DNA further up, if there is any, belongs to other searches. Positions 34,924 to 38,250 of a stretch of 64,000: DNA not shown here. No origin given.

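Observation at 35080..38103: Second Cys-rich FG-GAP lipoprotein paralog with an extra Cys-rich insertion inside the propeller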

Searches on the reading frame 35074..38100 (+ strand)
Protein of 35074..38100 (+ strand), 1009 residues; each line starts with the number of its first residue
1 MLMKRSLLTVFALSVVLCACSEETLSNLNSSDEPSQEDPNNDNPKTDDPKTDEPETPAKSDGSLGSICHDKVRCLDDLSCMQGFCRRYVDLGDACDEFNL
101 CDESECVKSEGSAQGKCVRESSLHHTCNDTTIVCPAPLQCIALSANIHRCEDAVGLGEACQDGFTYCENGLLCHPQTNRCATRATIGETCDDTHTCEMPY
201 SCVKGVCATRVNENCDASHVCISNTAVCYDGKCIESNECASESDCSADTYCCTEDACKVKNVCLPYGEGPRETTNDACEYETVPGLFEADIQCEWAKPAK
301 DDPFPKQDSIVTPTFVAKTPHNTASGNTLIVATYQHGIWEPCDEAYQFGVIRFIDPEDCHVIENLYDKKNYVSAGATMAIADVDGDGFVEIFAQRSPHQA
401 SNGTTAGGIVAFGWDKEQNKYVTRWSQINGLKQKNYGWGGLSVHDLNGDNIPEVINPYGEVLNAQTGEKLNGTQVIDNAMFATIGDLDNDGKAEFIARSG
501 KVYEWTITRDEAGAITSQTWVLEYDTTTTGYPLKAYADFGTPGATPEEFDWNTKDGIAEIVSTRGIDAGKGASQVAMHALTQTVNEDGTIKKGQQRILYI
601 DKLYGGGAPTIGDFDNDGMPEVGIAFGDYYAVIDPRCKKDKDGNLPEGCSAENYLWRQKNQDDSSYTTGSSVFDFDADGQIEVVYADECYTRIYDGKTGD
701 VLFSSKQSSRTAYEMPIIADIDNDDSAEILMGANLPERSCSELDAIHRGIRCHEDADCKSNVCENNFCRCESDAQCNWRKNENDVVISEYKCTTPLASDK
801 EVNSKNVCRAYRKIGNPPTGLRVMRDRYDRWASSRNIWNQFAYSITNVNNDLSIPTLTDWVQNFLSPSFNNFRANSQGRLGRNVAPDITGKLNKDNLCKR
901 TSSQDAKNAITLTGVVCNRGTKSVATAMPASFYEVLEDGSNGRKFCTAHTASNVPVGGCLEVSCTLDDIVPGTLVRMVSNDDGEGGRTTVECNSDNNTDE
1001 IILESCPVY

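Call 4: search_protein_families(library=pfam, proteins=[window:35074-38100:+], max_evalue=1)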
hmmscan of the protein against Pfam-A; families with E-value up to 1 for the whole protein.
window:35074-38100:+ (1009 aa): 3 families
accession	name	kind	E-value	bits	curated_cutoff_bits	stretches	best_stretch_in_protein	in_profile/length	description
PF13517.12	FG-GAP_3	-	4.3e-17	62.9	26.9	4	674-730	1-60/61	FG-GAP-like repeat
PF01839.29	FG-GAP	-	1.8e-06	28.2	22.1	2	374-391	1-18/37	FG-GAP repeat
PF15546.11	DUF4653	-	0.12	12.5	27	1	755-830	26-97/229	Domain of unknown function (DUF4653)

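Call 5: search_protein_families(library=ncbifam, proteins=[window:35074-38100:+], max_evalue=1)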
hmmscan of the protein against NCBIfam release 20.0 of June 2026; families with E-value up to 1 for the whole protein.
window:35074-38100:+ (1009 aa): 1 family
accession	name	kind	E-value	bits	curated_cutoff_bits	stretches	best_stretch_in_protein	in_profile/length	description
NF052323.1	T9SSA_dep_M6i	equivalog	0.025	12.5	600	1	652-733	771-856/1043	T9SS-dependent M6-like inactivated metalloprotease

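Call 12: find_homologous_proteins(query=window:35074-38100:+)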
Query window:35074-38100:+ (1009 aa): 103 proteins with E <= 0.001 among 6031 candidates.
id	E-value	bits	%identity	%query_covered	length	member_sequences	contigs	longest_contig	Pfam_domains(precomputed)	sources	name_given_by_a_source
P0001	0.0e+0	2384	100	100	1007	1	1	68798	PF01839.30,PF13517.13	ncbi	-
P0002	0.0e+0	1425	62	100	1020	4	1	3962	PF01839.30,PF13517.13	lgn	-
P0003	0.0e+0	1347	63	93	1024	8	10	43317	PF13517.13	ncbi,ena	-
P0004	0.0e+0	1275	59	93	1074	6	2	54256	PF13517.13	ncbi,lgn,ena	-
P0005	0.0e+0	1212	57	93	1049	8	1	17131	PF13517.13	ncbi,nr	ncbi:MAG: VCBS repeat-containing protein [Proteobacteria bacterium]|nr:VCBS repeat-containing protei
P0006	0.0e+0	1155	51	100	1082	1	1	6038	PF13517.13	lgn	-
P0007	0.0e+0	1112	51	100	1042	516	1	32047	PF13517.13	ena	-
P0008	0.0e+0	1108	51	95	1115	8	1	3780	PF13517.13,PF01683.24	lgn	-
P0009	0.0e+0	1088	52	93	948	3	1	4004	PF01839.30,PF13517.13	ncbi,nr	ncbi:MAG: hypothetical protein J6A01_04835, partial [Proteobacteria bacterium]|nr:hypothetical prote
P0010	0.0e+0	1088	51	100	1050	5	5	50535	PF13517.13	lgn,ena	-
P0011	0.0e+0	1057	56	79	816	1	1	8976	PF13517.13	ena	-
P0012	1.2e-292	992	52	87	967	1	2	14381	PF13517.13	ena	-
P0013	8.5e-282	956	45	100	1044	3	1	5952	PF01839.30,PF13517.13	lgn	-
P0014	4.7e-281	954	48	95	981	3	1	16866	PF13517.13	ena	-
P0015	4.8e-278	944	46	100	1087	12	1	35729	PF01839.30,PF13517.13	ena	-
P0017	8.8e-256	870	45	95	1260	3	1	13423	PF13517.13,PF01683.24,PF23416.2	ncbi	-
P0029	3.9e-214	732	43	93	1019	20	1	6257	PF01839.30,PF13517.13,PF23416.2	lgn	-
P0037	2.5e-188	647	38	100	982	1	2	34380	PF01839.30,PF13517.13,PF01683.24,PF23416.2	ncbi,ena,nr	ncbi:MAG: hypothetical protein J6A01_05310 [Proteobacteria bacterium]|nr:hypothetical protein [Pseud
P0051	1.1e-105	373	33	81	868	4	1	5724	PF01839.30,PF13517.13,PF07705.18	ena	-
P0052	4.1e-104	368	32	79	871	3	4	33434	PF01839.30,PF13517.13,PF07705.18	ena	-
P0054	2.4e-100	355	33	78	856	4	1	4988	PF01839.30,PF13517.13,PF07705.18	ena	-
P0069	3.2e-42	163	28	50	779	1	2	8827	PF01839.30,PF13517.13,PF07705.18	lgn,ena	-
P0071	1.2e-36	144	32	38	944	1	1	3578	PF01839.30,PF02494.23,PF13517.13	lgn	-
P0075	4.1e-32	129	27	53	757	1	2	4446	PF01839.30,PF21348.4,PF16743.11,PF13517.13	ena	-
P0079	7.6e-28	115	28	53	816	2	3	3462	PF01839.30,PF13517.13,PF07705.18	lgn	-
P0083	2.0e-25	107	25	56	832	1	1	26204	PF13517.13,PF07705.18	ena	-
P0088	5.1e-20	89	25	94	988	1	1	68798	PF01839.30,PF13517.13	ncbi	-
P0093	3.0e-14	70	38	12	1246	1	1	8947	PF01839.30,PF21348.4,PF13517.13,PF07705.18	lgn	-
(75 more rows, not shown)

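Call 14: find_encoding_contigs(protein=P0001, flank=3000, max_places=3)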
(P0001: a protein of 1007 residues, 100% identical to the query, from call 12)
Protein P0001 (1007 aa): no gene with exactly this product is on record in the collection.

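Call 19: search_solved_structures(query=A1, max_evalue=0.01)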
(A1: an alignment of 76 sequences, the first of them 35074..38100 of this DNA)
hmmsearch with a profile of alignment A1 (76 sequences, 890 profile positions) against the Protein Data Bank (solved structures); distinct sequences matched with E-value up to 0.01: 29.
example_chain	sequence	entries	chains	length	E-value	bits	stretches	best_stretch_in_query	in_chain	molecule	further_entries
6mlt_A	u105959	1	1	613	2.8e-47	164.7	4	214-504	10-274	Hemolysin-related protein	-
9etn_A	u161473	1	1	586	2.4e-10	42.5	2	301-384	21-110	Cartilage acidic protein 1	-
2z8r_A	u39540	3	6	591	3.1e-08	35.5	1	279-394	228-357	YesW protein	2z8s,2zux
4cag_A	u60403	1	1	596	3.3e-08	35.4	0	301-396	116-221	POLYSACCHARIDE LYASE FAMILY 11 PROTEIN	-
2zuy_A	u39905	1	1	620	2.9e-07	32.3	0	311-414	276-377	YesX protein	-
2kut_A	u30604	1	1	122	0.00047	21.7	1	783-874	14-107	Uncharacterized protein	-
9ind_A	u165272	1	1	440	0.0008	20.9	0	276-379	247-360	Integrin alpha-V heavy chain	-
8tcg_A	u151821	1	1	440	0.00084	20.8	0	276-379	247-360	Integrin alpha-V heavy chain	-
8tcf_A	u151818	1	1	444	0.00086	20.8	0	276-379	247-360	Integrin alpha-V heavy chain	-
5nem_A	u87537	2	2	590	0.002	19.6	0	276-378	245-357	Integrin alpha-V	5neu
5ner_A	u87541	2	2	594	0.002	19.6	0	276-378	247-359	Integrin alpha-V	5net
4um9_A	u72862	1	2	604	0.0021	19.5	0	276-379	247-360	Integrin alpha-V heavy chain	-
9cz7_A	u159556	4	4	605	0.0021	19.5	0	276-379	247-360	Integrin alpha-V heavy chain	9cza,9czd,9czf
8ij5_E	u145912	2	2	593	0.0022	19.5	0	276-378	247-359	Integrin alpha-V heavy chain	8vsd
9xmm_A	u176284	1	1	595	0.0023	19.4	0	276-378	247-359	Integrin alpha-V heavy chain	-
3idu_A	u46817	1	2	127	0.0083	17.5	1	764-879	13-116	Uncharacterized protein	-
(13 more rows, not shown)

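Call 20: search_solved_structures(query=A1, max_evalue=1e-9, show_alignments=1)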
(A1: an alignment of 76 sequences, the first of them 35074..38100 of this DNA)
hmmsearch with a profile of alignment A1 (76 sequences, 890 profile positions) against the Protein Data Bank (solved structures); distinct sequences matched with E-value up to 1e-9: 2.
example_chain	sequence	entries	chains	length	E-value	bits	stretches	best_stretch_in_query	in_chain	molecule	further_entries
6mlt_A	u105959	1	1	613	2.8e-47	164.7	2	214-504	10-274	Hemolysin-related protein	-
9etn_A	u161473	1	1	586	2.4e-10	42.5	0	301-384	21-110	Cartilage acidic protein 1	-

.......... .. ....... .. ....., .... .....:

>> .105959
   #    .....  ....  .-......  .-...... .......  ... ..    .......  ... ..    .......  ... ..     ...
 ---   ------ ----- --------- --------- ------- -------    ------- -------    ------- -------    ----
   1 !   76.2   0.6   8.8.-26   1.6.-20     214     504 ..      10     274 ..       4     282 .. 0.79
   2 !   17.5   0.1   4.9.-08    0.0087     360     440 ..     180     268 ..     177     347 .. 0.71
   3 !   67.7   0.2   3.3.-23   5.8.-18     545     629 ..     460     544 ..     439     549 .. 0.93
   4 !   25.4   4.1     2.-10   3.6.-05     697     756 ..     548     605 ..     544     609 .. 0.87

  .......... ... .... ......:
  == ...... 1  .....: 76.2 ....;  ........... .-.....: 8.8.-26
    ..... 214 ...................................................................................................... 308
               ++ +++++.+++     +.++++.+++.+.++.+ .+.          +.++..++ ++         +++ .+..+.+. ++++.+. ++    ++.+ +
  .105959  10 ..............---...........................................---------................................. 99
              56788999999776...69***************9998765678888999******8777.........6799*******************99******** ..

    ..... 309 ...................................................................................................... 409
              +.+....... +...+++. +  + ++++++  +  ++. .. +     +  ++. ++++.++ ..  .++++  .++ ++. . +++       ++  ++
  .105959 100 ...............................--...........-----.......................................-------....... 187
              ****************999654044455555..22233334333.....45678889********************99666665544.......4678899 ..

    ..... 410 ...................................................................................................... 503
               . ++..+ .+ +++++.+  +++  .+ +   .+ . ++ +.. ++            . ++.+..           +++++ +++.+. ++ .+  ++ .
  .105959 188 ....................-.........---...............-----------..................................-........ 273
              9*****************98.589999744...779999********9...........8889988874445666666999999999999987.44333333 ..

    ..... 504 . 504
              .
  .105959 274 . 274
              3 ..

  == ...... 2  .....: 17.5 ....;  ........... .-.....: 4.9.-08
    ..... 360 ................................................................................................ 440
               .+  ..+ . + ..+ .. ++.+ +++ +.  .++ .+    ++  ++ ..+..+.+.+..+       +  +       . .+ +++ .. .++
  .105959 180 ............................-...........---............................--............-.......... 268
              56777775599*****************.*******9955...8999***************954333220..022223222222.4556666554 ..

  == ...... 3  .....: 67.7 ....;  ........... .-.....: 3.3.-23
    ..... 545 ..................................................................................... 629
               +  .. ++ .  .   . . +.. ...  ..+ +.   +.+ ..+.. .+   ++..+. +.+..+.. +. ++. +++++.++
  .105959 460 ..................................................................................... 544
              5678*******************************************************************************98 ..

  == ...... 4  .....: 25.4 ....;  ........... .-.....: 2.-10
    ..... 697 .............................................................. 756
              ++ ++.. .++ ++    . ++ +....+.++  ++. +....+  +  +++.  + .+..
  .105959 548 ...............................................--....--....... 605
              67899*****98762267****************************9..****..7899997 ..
